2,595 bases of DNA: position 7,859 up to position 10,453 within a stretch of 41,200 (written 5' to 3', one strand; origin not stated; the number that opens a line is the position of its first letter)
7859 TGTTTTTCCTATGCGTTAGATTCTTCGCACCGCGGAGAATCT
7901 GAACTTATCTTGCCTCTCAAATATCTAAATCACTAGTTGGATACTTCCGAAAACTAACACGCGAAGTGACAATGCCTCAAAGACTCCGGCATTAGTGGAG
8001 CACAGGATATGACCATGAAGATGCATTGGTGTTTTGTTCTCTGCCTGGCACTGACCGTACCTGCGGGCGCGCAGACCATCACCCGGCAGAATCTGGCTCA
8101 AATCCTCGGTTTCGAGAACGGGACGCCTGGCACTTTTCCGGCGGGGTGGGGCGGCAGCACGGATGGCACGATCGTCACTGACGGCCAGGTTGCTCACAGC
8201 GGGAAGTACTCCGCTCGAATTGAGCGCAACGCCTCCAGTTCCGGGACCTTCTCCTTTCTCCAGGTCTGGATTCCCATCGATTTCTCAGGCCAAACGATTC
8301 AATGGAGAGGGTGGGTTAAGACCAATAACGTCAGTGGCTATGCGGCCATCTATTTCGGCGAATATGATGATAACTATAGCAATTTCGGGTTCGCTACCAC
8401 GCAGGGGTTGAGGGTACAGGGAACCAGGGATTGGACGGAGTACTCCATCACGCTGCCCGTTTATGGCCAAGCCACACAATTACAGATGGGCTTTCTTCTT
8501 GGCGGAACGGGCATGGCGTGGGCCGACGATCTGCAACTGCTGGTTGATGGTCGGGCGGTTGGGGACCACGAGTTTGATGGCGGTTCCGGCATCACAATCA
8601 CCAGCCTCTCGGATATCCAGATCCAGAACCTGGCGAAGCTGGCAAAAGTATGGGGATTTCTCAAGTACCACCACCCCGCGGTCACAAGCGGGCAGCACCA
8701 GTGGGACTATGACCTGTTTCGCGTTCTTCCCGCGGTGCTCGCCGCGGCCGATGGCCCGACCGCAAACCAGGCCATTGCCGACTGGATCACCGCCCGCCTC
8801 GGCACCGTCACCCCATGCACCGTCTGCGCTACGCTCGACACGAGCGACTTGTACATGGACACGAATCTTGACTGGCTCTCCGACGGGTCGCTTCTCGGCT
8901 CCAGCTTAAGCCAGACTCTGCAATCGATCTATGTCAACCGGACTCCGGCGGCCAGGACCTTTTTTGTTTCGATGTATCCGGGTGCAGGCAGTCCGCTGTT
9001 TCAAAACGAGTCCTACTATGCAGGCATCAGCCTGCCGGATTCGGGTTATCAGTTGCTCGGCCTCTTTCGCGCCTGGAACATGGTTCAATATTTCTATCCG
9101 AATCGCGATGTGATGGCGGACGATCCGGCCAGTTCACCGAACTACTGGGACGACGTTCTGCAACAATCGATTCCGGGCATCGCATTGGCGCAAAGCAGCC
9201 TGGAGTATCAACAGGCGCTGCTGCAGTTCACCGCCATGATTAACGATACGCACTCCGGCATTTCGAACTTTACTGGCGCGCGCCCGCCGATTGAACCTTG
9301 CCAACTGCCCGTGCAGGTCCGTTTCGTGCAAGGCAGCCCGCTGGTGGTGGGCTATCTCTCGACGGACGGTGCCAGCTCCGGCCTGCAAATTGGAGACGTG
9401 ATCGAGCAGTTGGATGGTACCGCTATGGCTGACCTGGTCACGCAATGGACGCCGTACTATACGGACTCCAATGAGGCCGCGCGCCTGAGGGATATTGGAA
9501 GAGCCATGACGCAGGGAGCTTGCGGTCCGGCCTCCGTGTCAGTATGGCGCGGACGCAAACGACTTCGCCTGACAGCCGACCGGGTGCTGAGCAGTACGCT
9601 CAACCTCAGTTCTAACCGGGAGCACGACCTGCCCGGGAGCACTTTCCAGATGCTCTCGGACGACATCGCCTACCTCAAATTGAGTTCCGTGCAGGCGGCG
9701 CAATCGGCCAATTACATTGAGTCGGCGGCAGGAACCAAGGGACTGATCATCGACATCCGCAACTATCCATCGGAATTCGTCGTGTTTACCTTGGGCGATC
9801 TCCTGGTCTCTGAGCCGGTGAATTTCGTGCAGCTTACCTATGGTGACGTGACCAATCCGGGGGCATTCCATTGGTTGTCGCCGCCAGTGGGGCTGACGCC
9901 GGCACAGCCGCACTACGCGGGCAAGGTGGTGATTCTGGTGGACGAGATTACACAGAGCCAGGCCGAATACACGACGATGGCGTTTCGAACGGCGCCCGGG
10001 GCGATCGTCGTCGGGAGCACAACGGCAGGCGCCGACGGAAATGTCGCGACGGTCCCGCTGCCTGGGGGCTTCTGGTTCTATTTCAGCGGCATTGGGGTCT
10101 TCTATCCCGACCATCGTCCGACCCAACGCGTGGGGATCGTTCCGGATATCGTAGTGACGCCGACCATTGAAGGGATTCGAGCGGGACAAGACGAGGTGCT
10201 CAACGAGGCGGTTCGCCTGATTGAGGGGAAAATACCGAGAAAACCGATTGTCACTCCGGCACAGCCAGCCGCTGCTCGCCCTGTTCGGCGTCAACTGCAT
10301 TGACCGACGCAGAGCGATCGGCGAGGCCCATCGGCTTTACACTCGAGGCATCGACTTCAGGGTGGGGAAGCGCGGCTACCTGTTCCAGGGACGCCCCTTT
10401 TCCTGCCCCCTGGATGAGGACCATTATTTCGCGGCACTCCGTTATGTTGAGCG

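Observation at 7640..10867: Y1-transposase element whose HUH core has been swapped for an intact secreted S41 peptidase gene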

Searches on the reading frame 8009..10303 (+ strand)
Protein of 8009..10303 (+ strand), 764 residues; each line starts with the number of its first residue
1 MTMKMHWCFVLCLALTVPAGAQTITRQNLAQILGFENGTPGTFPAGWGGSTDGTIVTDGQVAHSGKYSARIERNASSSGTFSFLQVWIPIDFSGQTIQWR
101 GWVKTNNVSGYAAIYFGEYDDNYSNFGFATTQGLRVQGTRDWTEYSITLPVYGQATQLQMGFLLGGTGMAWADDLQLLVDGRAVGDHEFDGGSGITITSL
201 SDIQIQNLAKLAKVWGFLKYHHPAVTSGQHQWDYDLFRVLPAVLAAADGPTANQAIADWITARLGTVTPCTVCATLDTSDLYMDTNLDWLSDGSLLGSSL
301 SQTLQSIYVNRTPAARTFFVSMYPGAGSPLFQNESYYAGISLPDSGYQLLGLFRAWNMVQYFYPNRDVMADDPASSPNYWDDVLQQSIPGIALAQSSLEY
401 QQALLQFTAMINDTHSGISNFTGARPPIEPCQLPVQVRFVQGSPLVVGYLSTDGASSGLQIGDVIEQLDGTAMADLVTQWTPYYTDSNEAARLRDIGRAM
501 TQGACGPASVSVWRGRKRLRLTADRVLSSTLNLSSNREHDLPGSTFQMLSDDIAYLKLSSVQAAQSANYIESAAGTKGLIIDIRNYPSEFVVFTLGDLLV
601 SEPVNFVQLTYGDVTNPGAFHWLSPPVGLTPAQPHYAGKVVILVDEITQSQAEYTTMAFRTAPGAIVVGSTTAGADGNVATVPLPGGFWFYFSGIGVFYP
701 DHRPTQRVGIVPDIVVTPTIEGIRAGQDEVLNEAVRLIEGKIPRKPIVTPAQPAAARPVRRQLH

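Call 9: search_protein_families(library=pfam, proteins=[window:8009-10300:+], max_evalue=0.01)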
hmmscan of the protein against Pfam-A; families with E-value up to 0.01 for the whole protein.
window:8009-10300:+ (764 aa): 1 family
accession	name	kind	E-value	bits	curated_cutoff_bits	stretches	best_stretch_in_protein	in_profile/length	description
PF03572.23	Peptidase_S41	-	1.9e-15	57.3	24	1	552-716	1-165/165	Peptidase family S41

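Call 10: search_protein_families(library=ncbifam, proteins=[window:8009-10300:+], max_evalue=0.01)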
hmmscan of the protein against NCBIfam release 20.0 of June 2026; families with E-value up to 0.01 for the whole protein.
window:8009-10300:+ (764 aa): 2 families
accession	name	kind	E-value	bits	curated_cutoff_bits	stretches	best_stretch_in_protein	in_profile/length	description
NF033424.1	chlamy_CPAF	equivalog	5.9e-07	28.5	250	1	634-724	453-546/564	protease-like activity factor CPAF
TIGR00225.1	prc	subfamily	0.00035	19.7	218.6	1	633-722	231-320/335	C-terminal processing peptidase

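Call 11: find_homologous_proteins(query=window:8009-10300:+)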
Query window:8009-10300:+ (764 aa): 1735 proteins with E <= 0.001 among 8000 candidates; the best 120 are listed.
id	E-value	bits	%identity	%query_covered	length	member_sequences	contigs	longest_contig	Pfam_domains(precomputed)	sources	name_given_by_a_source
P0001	0.0e+0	1756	100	100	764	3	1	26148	PF03572.24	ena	-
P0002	0.0e+0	1499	88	97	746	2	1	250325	PF03572.24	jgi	jgi:C-terminal processing protease CtpA/Prc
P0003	0.0e+0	1456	85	98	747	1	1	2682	PF03572.24,PF02018.24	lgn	-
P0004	0.0e+0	1296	77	98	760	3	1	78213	PF03572.24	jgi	jgi:C-terminal processing protease CtpA/Prc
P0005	0.0e+0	1276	76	98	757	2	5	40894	PF03572.24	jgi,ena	-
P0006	0.0e+0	1268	76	97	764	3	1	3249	PF03572.24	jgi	-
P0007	0.0e+0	1257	75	99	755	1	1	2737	PF03572.24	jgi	-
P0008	0.0e+0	1245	75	98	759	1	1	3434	PF03572.24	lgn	-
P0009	0.0e+0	1230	76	95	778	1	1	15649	PF03572.24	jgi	jgi:C-terminal processing protease CtpA/Prc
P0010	0.0e+0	1222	73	95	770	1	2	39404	PF03572.24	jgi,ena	jgi:C-terminal processing protease CtpA/Prc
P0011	0.0e+0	1198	71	98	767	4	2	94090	PF03572.24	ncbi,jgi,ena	-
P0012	0.0e+0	1192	71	98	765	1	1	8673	PF03572.24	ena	-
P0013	0.0e+0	1180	72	97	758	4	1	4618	PF03572.24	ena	-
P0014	0.0e+0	1174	70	100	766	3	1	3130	PF03572.24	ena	-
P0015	0.0e+0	1170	71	98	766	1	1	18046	PF03572.24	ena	-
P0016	0.0e+0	1150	70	98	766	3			PF03572.24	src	-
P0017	0.0e+0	1148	69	97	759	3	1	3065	PF03572.24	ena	-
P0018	0.0e+0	1139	69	96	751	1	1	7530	PF03572.24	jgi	jgi:hypothetical protein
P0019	0.0e+0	1130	68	97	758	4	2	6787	PF03572.24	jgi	jgi:C-terminal processing protease CtpA/Prc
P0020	0.0e+0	1120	68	97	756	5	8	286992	PF03572.24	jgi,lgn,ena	jgi:C-terminal processing protease CtpA/Prc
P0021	0.0e+0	1115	67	96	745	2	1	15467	PF03572.24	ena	-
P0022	0.0e+0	1102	67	97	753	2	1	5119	PF03572.24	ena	-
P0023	0.0e+0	1095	79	80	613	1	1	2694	PF03572.24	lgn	-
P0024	0.0e+0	1092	66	97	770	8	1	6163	PF03572.24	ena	-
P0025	0.0e+0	1084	66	97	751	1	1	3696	PF03572.24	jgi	jgi:C-terminal processing protease CtpA/Prc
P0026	0.0e+0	1082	65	98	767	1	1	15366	PF03572.24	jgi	jgi:C-terminal processing protease CtpA/Prc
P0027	0.0e+0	1081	66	96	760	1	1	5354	PF03572.24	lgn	-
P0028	0.0e+0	1079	64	100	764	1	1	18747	PF03572.24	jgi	jgi:hypothetical protein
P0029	0.0e+0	1077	71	89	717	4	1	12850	PF03572.24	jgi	jgi:hypothetical protein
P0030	0.0e+0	1067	65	94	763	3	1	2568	PF03572.24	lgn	-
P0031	0.0e+0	1058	64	97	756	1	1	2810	PF03572.24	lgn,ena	-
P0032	0.0e+0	1058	65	96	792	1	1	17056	PF03572.24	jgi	jgi:C-terminal processing protease CtpA/Prc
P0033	0.0e+0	1054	63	96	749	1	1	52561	PF03572.24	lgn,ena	-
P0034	0.0e+0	1052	64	95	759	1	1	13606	PF03572.24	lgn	-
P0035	0.0e+0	1051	64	96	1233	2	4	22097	PF03572.24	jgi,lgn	jgi:C-terminal processing protease CtpA/Prc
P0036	0.0e+0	1048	64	98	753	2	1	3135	PF03572.24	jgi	-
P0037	0.0e+0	1045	63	97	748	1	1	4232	PF03572.24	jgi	jgi:hypothetical protein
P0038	0.0e+0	1042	64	96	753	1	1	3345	PF03572.24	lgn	-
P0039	0.0e+0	1036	63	96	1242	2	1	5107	PF03572.24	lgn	-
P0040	0.0e+0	1033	63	96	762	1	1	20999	PF03572.24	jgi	jgi:C-terminal processing protease CtpA/Prc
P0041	0.0e+0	1028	63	96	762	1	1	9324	PF03572.24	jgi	jgi:hypothetical protein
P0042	0.0e+0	1028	63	96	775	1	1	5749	PF03572.24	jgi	jgi:C-terminal processing protease CtpA/Prc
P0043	0.0e+0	1027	62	96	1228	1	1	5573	PF03572.24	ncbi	-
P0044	0.0e+0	1025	62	96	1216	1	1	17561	PF03572.24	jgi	jgi:C-terminal processing protease CtpA/Prc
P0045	0.0e+0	1024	63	96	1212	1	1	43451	PF03572.24,PF18986.6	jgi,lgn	-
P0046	6.8e-297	1005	59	98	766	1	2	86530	PF03572.24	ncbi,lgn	-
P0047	1.0e-296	1004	61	97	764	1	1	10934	PF03572.24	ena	-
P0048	1.2e-296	1004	66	89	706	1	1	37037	PF03572.24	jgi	jgi:hypothetical protein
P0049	9.4e-296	1001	64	91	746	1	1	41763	PF03572.24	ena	-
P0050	1.7e-295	1000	61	96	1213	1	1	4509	PF03572.24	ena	-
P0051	2.6e-293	993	60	96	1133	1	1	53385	PF03572.24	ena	-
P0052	2.4e-292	990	60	99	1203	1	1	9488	PF03572.24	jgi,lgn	-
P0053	2.2e-290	983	60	94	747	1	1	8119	PF03572.24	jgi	-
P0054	2.4e-290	983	72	81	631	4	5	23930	PF03572.24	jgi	jgi:hypothetical protein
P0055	2.7e-290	983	61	94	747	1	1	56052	PF03572.24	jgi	jgi:C-terminal processing protease CtpA/Prc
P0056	3.3e-289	979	61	96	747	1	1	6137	PF03572.24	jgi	jgi:C-terminal processing protease CtpA/Prc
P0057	4.6e-289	979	57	99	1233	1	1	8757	PF03572.24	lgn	-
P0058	5.3e-288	976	60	97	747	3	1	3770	PF03572.24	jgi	-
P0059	7.8e-287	972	60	96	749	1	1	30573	PF03572.24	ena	-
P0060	1.1e-286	971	61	97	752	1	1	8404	PF03572.24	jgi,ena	jgi:C-terminal processing protease CtpA/Prc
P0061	2.5e-286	970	58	96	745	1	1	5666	PF03572.24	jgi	jgi:C-terminal processing protease CtpA/Prc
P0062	3.6e-286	969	60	97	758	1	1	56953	PF03572.24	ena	-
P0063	2.2e-284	964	59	98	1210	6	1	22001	PF03572.24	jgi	-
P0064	3.5e-283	960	58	98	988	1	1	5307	PF01833.31,PF03572.24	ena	-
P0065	1.1e-282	958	58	95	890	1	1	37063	PF03572.24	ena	-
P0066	7.4e-282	955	59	98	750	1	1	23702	PF03572.24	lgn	-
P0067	2.2e-281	954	58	96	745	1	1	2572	PF03572.24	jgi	jgi:C-terminal processing protease CtpA/Prc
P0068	7.7e-281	952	59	97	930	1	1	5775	PF03572.24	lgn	-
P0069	9.3e-281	952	58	98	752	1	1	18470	PF03572.24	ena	-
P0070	1.1e-280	951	60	96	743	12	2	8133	PF03572.24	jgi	jgi:hypothetical protein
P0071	1.3e-280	951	59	94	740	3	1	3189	PF03572.24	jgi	-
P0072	2.2e-280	950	59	96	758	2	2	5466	PF03572.24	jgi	jgi:C-terminal processing protease CtpA/Prc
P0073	2.0e-279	947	57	96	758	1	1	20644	PF03572.24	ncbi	-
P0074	2.3e-279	947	58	97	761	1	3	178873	PF03572.24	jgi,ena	-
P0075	2.6e-278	943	59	97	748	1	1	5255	PF03572.24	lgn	-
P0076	1.2e-277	941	56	99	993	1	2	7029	PF01833.31,PF03572.24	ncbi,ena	-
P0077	2.0e-277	941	58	97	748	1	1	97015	PF03572.24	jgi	-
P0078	7.0e-277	939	55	97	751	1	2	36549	PF03572.24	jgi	jgi:C-terminal processing protease CtpA/Prc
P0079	4.8e-276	936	56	97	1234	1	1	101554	PF03572.24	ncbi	-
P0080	2.3e-275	934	57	97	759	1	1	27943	PF03572.24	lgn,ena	-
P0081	5.5e-275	932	59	97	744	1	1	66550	PF03572.24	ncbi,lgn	-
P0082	1.3e-274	931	57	98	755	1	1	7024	PF03572.24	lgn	-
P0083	3.8e-274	930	58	94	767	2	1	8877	PF03572.24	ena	-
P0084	5.6e-274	929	58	97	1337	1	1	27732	PF03572.24,PF03781.23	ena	-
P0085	1.2e-273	928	58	97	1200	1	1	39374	PF03572.24,PF18986.6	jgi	jgi:C-terminal processing protease CtpA/Prc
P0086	2.6e-273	927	58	96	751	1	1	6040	PF03572.24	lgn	-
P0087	5.4e-273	926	56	96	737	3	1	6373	PF03572.24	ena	-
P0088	3.6e-272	923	57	97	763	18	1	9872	PF03572.24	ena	-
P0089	6.3e-272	922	74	73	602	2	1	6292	PF03572.24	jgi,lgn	-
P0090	1.0e-271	922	57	97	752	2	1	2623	PF03572.24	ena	-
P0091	1.1e-271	922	64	83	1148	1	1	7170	PF03572.24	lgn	-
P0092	1.1e-270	918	60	96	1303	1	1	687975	PF03572.24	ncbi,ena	-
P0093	4.6e-270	916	58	95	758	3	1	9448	PF03572.24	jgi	jgi:C-terminal processing protease CtpA/Prc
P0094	7.4e-270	916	58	95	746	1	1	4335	PF03572.24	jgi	jgi:C-terminal processing protease CtpA/Prc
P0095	1.8e-269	914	58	94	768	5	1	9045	PF03572.24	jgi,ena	-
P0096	4.4e-269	913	56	97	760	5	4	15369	PF03572.24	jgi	jgi:C-terminal processing protease CtpA/Prc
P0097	1.2e-268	911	56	98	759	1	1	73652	PF03572.24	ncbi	-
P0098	2.0e-268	911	69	77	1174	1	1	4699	PF03572.24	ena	-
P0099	7.5e-268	909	56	99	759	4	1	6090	PF03572.24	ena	-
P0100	3.6e-267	907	61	91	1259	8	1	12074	PF03572.24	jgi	jgi:C-terminal processing protease CtpA/Prc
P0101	1.5e-266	905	57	95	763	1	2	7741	PF03572.24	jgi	jgi:C-terminal processing protease CtpA/Prc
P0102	2.9e-266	904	56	98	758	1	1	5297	PF03572.24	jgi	jgi:C-terminal processing protease CtpA/Prc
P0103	3.1e-266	904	55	97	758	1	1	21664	PF03572.24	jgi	jgi:C-terminal processing protease CtpA/Prc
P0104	9.1e-264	895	56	94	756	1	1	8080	PF03572.24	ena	-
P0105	6.7e-263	893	56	97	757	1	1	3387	PF03572.24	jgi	jgi:C-terminal processing protease CtpA/Prc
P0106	2.3e-261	887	55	95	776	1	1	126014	PF03572.24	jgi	jgi:hypothetical protein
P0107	4.6e-261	886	55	98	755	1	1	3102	PF03572.24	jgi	-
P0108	1.1e-260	885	54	96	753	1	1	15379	PF03572.24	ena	-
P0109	1.1e-260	885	55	99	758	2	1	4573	PF03572.24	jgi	jgi:C-terminal processing protease CtpA/Prc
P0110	3.4e-260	884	54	99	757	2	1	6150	PF03572.24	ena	-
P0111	9.1e-259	879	55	95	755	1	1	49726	PF03572.24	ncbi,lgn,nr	ncbi:MAG: hypothetical protein JSU00_27350 [Acidobacteria bacterium]|nr:hypothetical protein [Acidob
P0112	2.9e-258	877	55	97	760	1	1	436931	PF03572.24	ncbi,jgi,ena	jgi:C-terminal processing protease CtpA/Prc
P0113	5.2e-258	876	54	98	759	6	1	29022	PF03572.24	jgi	-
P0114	2.8e-256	871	54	95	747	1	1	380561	PF03572.24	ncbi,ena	-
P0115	2.9e-256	871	55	99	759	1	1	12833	PF03572.24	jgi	jgi:hypothetical protein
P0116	5.2e-256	870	55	99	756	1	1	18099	PF03572.24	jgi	jgi:C-terminal processing protease CtpA/Prc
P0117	1.1e-255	869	53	98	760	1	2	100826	PF03572.24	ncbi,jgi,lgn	ncbi:MAG: S41 family peptidase [Bryobacteraceae bacterium]|jgi:C-terminal processing protease CtpA/P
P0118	2.5e-255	868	64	79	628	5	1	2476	PF03572.24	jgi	jgi:C-terminal processing protease CtpA/Prc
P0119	4.1e-255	867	53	96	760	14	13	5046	PF03572.24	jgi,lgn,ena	jgi:C-terminal processing protease CtpA/Prc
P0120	3.2e-254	864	54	97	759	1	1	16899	PF03572.24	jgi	jgi:C-terminal processing protease CtpA/Prc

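Call 12: find_encoding_contigs(protein=window:8009-10303:+, flank=10000, max_places=10)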
Protein window:8009-10303:+ (764 aa): 2 contigs read that carry it; 2 places shown.
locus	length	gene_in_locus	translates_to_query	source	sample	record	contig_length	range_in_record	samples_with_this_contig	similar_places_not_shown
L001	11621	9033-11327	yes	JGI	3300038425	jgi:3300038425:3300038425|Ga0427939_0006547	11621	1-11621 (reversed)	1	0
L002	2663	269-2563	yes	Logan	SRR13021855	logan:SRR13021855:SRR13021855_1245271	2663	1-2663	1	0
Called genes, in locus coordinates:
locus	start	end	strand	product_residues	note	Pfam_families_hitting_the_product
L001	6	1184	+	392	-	PF00675:Peptidase_M16, PF05193:Peptidase_M16_C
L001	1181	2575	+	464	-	PF00675:Peptidase_M16, PF05193:Peptidase_M16_C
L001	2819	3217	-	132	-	PF01850:PIN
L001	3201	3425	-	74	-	PF02604:PhdYeFM_antitox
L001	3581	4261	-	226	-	PF00005:ABC_tran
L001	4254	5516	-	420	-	PF12704:MacB_PCD, PF02687:FtsX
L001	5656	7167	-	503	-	PF01336:tRNA_anti-codon, PF00152:tRNA-synt_2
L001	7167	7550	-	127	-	PF01029:NusB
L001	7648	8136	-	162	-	PF00885:DMRL_synthase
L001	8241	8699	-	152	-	PF04459:DUF512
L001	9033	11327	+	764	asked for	PF03572:Peptidase_S41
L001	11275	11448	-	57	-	-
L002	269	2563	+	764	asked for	PF03572:Peptidase_S41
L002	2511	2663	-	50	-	?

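Call 13: find_encoding_contigs(protein=P0002, flank=10000, max_places=3)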
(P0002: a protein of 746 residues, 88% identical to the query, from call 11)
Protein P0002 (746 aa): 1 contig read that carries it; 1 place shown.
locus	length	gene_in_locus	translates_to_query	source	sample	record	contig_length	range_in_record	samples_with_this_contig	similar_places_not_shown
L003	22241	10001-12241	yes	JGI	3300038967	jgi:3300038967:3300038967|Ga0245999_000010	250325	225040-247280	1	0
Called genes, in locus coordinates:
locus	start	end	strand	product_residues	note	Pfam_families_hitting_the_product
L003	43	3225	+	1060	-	PF10282:Lactonase (faint), PF22494:choice_anch_I (faint), PF04185:Phosphoesterase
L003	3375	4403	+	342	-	PF12543:DUF3738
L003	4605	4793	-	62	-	-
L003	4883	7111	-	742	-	PF02310:B12-binding, PF04055:Radical_SAM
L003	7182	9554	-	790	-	PF00069:Pkinase, PF01636:APH (faint), PF07714:PK_Tyr_Ser-Thr, PF03109:ABC1, PF13424:TPR_12 (faint), PF12569:NatA_aux_su (faint), PF00515:TPR_1 (faint), PF13432:TPR_16 (weak), +7 more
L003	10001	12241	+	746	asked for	PF03572:Peptidase_S41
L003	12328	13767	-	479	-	PF00587:tRNA-synt_2b, PF03129:HGTP_anticodon, PF09180:ProRS-C_1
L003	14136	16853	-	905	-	PF00069:Pkinase, PF01636:APH (faint), PF03109:ABC1 (faint), PF07714:PK_Tyr_Ser-Thr, PF26550:Tricorn_2nd (weak), PF07676:PD40, PF26549:Tricorn_N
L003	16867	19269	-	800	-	PF00069:Pkinase, PF01636:APH (faint), PF03109:ABC1 (weak), PF07714:PK_Tyr_Ser-Thr, PF00515:TPR_1 (faint), PF07719:TPR_2 (faint), PF13428:TPR_14 (faint), PF13432:TPR_16 (faint), +4 more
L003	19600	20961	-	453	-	PF08100:Dimerisation, PF00891:Methyltransf_2, PF13489:Methyltransf_23, PF08241:Methyltransf_11 (weak), PF08242:Methyltransf_12 (weak), PF13649:Methyltransf_25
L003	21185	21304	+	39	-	-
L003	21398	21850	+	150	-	PF13581:HATPase_c_2, PF02518:HATPase_c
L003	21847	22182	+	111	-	PF01740:STAS, PF13466:STAS_2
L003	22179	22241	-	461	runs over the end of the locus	PF02163:Peptidase_M50, PF00595:PDZ (weak), PF13180:PDZ_2 (faint), PF17820:PDZ_6, PF21558:Pept_S41_N_bact (faint), PF00595:PDZ (weak), PF17820:PDZ_6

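Call 14: find_encoding_contigs(protein=P0004, flank=10000, max_places=3)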
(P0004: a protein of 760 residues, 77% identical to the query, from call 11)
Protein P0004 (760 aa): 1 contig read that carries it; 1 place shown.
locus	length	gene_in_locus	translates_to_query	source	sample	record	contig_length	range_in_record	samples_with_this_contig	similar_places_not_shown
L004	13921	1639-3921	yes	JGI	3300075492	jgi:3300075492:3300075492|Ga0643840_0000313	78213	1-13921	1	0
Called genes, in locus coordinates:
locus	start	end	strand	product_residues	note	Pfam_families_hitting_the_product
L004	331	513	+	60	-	-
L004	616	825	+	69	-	-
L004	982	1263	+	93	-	PF14242:DUF4342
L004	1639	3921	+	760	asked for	PF03572:Peptidase_S41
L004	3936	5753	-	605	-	PF05569:Peptidase_M56, PF12543:DUF3738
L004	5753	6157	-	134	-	PF03965:Penicillinase_R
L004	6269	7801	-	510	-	-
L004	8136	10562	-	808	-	PF12704:MacB_PCD, PF02687:FtsX, PF12704:MacB_PCD, PF02687:FtsX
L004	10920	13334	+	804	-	PF12704:MacB_PCD, PF02687:FtsX, PF12704:MacB_PCD, PF02687:FtsX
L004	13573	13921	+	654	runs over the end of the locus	PF13424:TPR_12 (weak), PF13432:TPR_16 (weak), PF13414:TPR_11 (weak), PF13432:TPR_16, PF14559:TPR_19 (weak), PF00515:TPR_1 (weak), PF07719:TPR_2 (weak), PF13414:TPR_11 (weak), +13 more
